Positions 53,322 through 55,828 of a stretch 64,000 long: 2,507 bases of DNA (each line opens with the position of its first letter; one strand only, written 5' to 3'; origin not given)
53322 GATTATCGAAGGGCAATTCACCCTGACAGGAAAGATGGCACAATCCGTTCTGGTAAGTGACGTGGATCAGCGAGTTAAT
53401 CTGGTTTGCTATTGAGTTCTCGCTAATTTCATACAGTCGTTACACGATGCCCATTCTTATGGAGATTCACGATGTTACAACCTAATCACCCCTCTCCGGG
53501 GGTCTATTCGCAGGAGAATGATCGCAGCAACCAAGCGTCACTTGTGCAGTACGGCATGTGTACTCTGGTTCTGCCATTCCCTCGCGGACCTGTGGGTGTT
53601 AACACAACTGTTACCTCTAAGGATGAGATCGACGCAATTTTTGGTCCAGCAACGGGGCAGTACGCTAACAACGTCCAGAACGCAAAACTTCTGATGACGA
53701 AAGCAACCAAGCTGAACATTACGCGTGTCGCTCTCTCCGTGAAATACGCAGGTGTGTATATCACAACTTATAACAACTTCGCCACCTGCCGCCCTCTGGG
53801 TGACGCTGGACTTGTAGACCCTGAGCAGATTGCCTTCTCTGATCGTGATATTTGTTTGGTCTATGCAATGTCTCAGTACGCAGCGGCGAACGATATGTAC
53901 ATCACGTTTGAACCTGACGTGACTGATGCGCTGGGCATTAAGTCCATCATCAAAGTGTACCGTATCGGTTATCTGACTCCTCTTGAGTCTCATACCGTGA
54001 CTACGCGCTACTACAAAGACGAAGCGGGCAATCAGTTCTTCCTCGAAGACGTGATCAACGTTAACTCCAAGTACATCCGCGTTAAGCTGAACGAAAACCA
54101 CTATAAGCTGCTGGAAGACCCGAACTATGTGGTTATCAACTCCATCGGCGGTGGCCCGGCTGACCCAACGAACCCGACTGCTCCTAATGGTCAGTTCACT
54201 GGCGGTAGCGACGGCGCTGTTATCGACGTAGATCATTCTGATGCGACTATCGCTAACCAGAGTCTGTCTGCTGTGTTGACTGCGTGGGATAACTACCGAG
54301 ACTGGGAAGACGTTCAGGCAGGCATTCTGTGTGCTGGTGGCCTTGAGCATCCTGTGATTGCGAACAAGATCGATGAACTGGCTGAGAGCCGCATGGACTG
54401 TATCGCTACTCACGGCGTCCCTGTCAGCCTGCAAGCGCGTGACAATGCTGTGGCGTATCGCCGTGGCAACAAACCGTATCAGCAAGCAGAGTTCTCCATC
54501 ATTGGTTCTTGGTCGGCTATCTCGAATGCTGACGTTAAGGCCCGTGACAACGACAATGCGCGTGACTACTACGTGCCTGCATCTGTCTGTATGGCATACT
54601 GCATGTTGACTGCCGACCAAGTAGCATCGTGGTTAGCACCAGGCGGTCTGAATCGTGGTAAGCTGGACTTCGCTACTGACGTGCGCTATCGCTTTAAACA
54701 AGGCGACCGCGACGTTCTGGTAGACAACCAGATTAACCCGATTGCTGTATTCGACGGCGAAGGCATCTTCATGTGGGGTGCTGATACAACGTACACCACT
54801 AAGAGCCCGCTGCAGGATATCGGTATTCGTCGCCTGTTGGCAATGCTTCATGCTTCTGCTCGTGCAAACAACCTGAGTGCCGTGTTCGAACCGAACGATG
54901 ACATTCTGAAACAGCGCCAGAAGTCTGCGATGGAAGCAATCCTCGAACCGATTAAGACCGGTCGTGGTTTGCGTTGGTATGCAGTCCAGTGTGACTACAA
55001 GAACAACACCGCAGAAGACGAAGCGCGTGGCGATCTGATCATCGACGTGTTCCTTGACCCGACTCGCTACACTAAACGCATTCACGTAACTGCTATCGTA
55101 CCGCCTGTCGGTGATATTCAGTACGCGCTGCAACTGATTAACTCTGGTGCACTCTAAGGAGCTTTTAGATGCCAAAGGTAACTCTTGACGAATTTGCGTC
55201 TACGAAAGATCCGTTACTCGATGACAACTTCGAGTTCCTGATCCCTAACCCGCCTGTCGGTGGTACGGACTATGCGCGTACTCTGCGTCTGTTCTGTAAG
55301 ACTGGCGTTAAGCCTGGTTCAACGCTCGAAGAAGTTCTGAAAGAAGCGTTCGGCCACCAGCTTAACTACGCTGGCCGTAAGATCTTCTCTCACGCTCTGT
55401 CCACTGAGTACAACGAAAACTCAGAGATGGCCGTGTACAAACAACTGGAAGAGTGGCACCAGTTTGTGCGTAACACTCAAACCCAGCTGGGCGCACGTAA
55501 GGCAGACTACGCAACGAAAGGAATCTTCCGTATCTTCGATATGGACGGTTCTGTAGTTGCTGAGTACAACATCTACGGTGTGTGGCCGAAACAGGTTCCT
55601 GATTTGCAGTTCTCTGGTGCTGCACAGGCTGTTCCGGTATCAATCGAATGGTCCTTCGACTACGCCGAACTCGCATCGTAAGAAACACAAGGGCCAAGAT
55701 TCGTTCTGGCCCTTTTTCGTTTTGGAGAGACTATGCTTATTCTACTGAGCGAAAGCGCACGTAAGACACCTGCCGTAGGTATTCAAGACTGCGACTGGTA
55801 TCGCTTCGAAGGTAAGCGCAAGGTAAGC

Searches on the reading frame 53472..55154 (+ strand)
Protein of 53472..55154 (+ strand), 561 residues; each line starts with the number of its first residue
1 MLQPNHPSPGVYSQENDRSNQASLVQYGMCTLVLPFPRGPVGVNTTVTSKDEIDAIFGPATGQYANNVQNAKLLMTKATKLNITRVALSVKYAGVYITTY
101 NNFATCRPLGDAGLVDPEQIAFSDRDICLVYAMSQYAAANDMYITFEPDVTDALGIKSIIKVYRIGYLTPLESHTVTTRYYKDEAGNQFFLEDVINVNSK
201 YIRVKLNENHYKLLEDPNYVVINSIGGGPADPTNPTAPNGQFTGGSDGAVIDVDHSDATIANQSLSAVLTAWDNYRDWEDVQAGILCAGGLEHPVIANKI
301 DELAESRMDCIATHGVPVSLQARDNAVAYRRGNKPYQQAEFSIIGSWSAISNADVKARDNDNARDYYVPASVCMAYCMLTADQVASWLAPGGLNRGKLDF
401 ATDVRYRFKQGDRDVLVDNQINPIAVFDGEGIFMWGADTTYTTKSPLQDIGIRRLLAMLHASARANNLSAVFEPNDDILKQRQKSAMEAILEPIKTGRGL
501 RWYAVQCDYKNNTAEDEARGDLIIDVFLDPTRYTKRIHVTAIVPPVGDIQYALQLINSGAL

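Call 8: search_protein_families(library=pfam, proteins=[window:53472-55154:+], max_evalue=0.01)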
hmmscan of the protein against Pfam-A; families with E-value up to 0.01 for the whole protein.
window:53472-55154:+ (561 aa): 2 families
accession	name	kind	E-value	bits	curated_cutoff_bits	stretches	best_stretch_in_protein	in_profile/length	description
PF04984.19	Phage_sheath_1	-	0.00032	21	31.4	1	271-440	11-168/168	Phage tail sheath protein subtilisin-like domain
PF17482.7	Phage_sheath_1C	-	0.0005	20.5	26.9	1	445-540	4-100/104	Phage tail sheath C-terminal domain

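Call 9: search_protein_families(library=phrogs, proteins=[window:53472-55154:+], max_evalue=0.001)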
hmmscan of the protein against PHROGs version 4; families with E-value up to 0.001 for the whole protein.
window:53472-55154:+ (561 aa): 4 families
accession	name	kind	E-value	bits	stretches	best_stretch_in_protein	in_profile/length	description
phrog_23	-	tail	2e-61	209.3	1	5-543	22-462/496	tail sheath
phrog_10581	-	tail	5.1e-25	88.9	1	366-540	721-906/915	tail sheath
phrog_17610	-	tail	6.1e-14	51.8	1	365-546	920-1109/1135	tail sheath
phrog_34521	-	tail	5.9e-10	38.7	1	402-541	808-949/962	tail sheath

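Call 27: search_solved_structures(query=window:53472-55154:+, max_evalue=1)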
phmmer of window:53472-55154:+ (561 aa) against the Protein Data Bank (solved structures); distinct sequences matched with E-value up to 1: 20.
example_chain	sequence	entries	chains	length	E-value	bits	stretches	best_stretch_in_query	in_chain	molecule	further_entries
9mkb_1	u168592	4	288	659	1.2e-24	90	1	261-541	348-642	gp18, tail sheath protein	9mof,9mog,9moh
9ev2_S1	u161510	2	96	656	1.4e-24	89.8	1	260-541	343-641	Tail sheath protein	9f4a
9x3p_A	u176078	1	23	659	2.5e-24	88.9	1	261-541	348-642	Tail sheath protein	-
3j2m_U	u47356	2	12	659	3e-23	85.4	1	261-541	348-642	Tail sheath protein Gp18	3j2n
8bky_A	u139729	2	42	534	3.1e-09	39.1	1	400-532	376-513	Phage tail sheath protein | Phage tail sheath family protein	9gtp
9ezm_A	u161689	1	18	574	1.3e-08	37.1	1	401-532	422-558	Phage tail sheath protein FI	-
8bl4_V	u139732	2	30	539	3.5e-08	35.7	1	400-532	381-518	Phage tail sheath family protein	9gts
3foa_A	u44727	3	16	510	2.9e-06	29.4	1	261-398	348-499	Tail sheath protein Gp18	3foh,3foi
9qgl_3A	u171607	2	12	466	5.2e-06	28.5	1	359-493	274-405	Phage tail sheath family protein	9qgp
9r9h_T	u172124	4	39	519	8.9e-05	24.4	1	368-476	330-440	Phage tail sheath family protein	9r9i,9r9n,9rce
9qgl_4A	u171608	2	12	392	0.00017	23.5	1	346-494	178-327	Phage tail sheath family protein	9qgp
6rao_C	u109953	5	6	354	0.00064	21.6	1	385-494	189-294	Afp2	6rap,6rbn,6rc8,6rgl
7b5h_AO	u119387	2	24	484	0.001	20.9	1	419-489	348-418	All3325 protein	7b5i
7adz_2A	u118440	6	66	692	0.0018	20.1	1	371-488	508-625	Putative phage tail sheath protein FI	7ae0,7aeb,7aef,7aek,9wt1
6j0n_t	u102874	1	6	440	0.014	17.1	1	354-492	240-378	Pvc3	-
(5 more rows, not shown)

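Call 45: find_homologous_proteins(query=window:53472-55154:+, max_evalue=1e-20)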
Query window:53472-55154:+ (561 aa): 82 proteins with E <= 1e-20 among 8000 candidates.
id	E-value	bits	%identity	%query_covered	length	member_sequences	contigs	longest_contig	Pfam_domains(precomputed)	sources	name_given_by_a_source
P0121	0.0e+0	1263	97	100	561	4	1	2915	-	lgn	-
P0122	0.0e+0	1221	93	100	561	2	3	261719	-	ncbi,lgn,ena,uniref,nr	ncbi:hypothetical protein pEaSNUABM35_00132 [Erwinia phage pEa_SNUABM_35]|uniref:Tail sheath protein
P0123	0.0e+0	1199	91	100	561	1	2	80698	-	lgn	-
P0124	0.0e+0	1195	91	100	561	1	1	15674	PF17482.8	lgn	-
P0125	0.0e+0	1194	91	100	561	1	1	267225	PF17482.8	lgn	-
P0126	0.0e+0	1193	91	100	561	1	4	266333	PF17482.8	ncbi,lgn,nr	ncbi:hypothetical protein D5P86_01190 [Salmonella enterica subsp. enterica serovar Infantis]|nr:hypo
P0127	0.0e+0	1192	90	100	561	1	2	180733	PF17482.8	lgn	-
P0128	0.0e+0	1183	90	100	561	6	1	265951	PF17482.8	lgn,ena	-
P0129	0.0e+0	1181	89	100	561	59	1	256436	-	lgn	-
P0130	0.0e+0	1171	89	100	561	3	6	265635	-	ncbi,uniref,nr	ncbi:hypothetical protein pEaSNUABM14_00142 [Erwinia phage pEa_SNUABM_14]|uniref:Tail sheath protein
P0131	0.0e+0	1170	89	100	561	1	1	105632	-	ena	-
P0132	0.0e+0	1163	89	100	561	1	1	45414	-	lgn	-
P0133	0.0e+0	1154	88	100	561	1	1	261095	-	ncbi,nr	ncbi:hypothetical protein pEaSNUABM52_00140 [Erwinia phage pEp_SNUABM_52]|nr:hypothetical protein pE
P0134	0.0e+0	1151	87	100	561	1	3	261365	-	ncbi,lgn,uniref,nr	ncbi:tail sheath protein [Erwinia phage vB_EamM_Y3]|uniref:Tail sheath protein n=1 Tax=Erwinia phage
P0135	0.0e+0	1149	87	100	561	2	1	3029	-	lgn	-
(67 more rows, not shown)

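Call 61: predict_structure(alignment_id=A2)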
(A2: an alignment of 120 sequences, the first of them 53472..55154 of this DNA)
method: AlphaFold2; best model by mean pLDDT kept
length: 561 residues; sequences in the alignment: 120
mean_pLDDT: 86.9   pTM: 0.82
mean pLDDT of the five models: 86.9, 86.1, 85.7, 85.2, 85.1
residues with pLDDT >= 90: 321; 70-90: 190; 50-70: 25; < 50: 25
segments of 3 or more residues with pLDDT < 50: 1-9, 15-18, 548-552, 557-561
pLDDT, mean of each block of 10 residues (from residue 1): 43 49 73 94 94 91 92 95 95 94 91 87 93 92 94 90 91 92 90 93 93 89 91 86 93 91 95 88 92 95 90 96 96 92 92 95 93 96 88 91 94 94 93 94 86 87 76 76 86 86 86 76 82 71 59 49 40
secondary structure, 60 per line:
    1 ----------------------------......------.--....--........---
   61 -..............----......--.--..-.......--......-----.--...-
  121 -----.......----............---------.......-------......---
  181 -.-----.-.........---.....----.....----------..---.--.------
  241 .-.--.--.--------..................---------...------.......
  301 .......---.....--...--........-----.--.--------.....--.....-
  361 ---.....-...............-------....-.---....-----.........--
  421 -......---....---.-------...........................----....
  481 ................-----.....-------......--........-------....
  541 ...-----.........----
elements in order: E29-34 E44-47 H50-57 H62-75 E80-85 E94-100 E103-108 E126-132 H137-141 E142-148 E158-164 E172-177 H191-198 E202-206 H211-215 H258-275 E285-287 H294-307 E311-315 H323-330 E348-352 E355-359 E364-368 H370-384 H392-395 E401-404 H410-418 E422-427 E431-434 H450-472 H477-496 E502-506 H514-519 E522-529 E537-543 H549-557

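Call 64: fold_search(model_id=the predicted structure, library=pdb)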
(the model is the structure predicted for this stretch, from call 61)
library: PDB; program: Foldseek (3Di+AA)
matches with E <= 10: 578; with E <= 0.001: 106
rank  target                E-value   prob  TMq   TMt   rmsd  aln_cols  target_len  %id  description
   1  9mkb_dS               8.5e-35  1.00  0.72  0.63  14.5       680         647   18  Structure of the bacteriophage T4 portal-neck-tail complex (released 2025-12-24)
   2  9f4a_SA               4.4e-33  1.00  0.71  0.62  11.5       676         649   19  Interface between baseplate cup and extended tail tube/sheath of Klebsiella phage KP1 variant vB_Kpn_Lilla1 (released 2025-05-14)
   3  9ev2_S1               3.0e-31  1.00  0.71  0.61  17.2       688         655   19  Tail tube and extended tail sheath tube of Klebsiella phage KP1 variant vB_Kpn_Lilla1 (released 2025-04-09)
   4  9mkb_AK               8.4e-31  1.00  0.72  0.62  15.6       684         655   17  Structure of the bacteriophage T4 portal-neck-tail complex (released 2025-12-24)
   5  9mkb_1                1.6e-30  1.00  0.71  0.62  16.8       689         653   17  Structure of the bacteriophage T4 portal-neck-tail complex (released 2025-12-24)
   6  9ezm_A                1.5e-25  1.00  0.63  0.72   6.6       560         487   16  CryoEM structure of the contracted sheath in H. borinquense (released 2024-11-27)
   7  9ay3_A                5.1e-24  1.00  0.65  0.69  13.8       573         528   16  Tail sheath of P1 bacteriophage (released 2025-09-10)
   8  8jaj_a                1.3e-23  1.00  0.69  0.73   6.6       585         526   15  In situ structures of the ultra-long contracted tail of Myoviridae phage P1 (released 2023-06-21)
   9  8jan_m                1.4e-23  1.00  0.65  0.68  14.6       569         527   15  In situ structures of the ultra-long extended tail of Myoviridae phage P1 (released 2023-06-21)
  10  3j2m_U                3.0e-22  1.00  0.68  0.63   7.4       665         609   16  The X-ray structure of the gp15 hexamer and the model of the gp18 protein fitted into the cryo-EM reconstruction of th (released 2013-03-06)
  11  9g8s_e                8.8e-20  1.00  0.57  0.68  11.3       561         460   13  C3 reconstruction of extended phiCD508 needle (released 2025-04-09)
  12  3hxl                  1.0e-19  1.00  0.52  0.67   6.6       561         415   14  Crystal Structure of the sheath tail protein (DSY3957) from Desulfitobacterium hafniense, Northeast Structural Genomics  (released 2009-07-07)
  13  3lml_D                2.3e-18  1.00  0.59  0.74   5.0       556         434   11  Crystal Structure of the sheath tail protein Lin1278 from Listeria innocua, Northeast Structural Genomics Consortium T (released 2010-03-09)
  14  9xps_x                2.9e-18  1.00  0.58  0.52  14.8       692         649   14  The neck structure of the Phage Phikz (released 2026-02-11)
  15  3lml_F                4.1e-18  1.00  0.57  0.72   5.1       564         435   12  Crystal Structure of the sheath tail protein Lin1278 from Listeria innocua, Northeast Structural Genomics Consortium T (released 2010-03-09)
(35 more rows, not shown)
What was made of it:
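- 53472..55157 (+): Sheath B: the canonical, tube-linked tail sheath, 561 aa, ortholog of PaBG gp76. AF2 pLDDT 86.9 and T4 gp18 TM 0.72 (calls 61, 64).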

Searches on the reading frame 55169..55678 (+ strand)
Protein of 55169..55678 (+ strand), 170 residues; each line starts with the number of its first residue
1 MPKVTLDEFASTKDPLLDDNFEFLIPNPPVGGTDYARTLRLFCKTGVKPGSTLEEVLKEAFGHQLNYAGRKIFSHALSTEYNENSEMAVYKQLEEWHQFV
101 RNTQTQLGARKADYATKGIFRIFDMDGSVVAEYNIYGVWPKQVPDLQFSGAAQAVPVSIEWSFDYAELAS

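Call 8: search_protein_families(library=pfam, proteins=[window:55169-55678:+], max_evalue=0.01)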
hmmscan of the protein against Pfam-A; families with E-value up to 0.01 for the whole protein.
window:55169-55678:+ (170 aa): 0 families

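Call 9: search_protein_families(library=phrogs, proteins=[window:55169-55678:+], max_evalue=0.001)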
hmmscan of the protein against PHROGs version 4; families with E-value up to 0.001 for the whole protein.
window:55169-55678:+ (170 aa): 3 families
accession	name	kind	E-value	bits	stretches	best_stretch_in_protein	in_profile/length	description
phrog_45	-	tail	3.8e-28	99.7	1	1-167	73-253/350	tail tube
phrog_3629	-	tail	8.8e-05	22.8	1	32-168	69-204/313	tail tube protein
phrog_32623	-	unknown function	0.00041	21.2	1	45-146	49-158/185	-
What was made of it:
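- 55169..55681 (+): Tail tube, ortholog of PaBG gp75. PHROG 45 (call 9).
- Checked: No tube gene follows A. The tube, 55169-55681 (PHROG 45), follows B (call 9).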
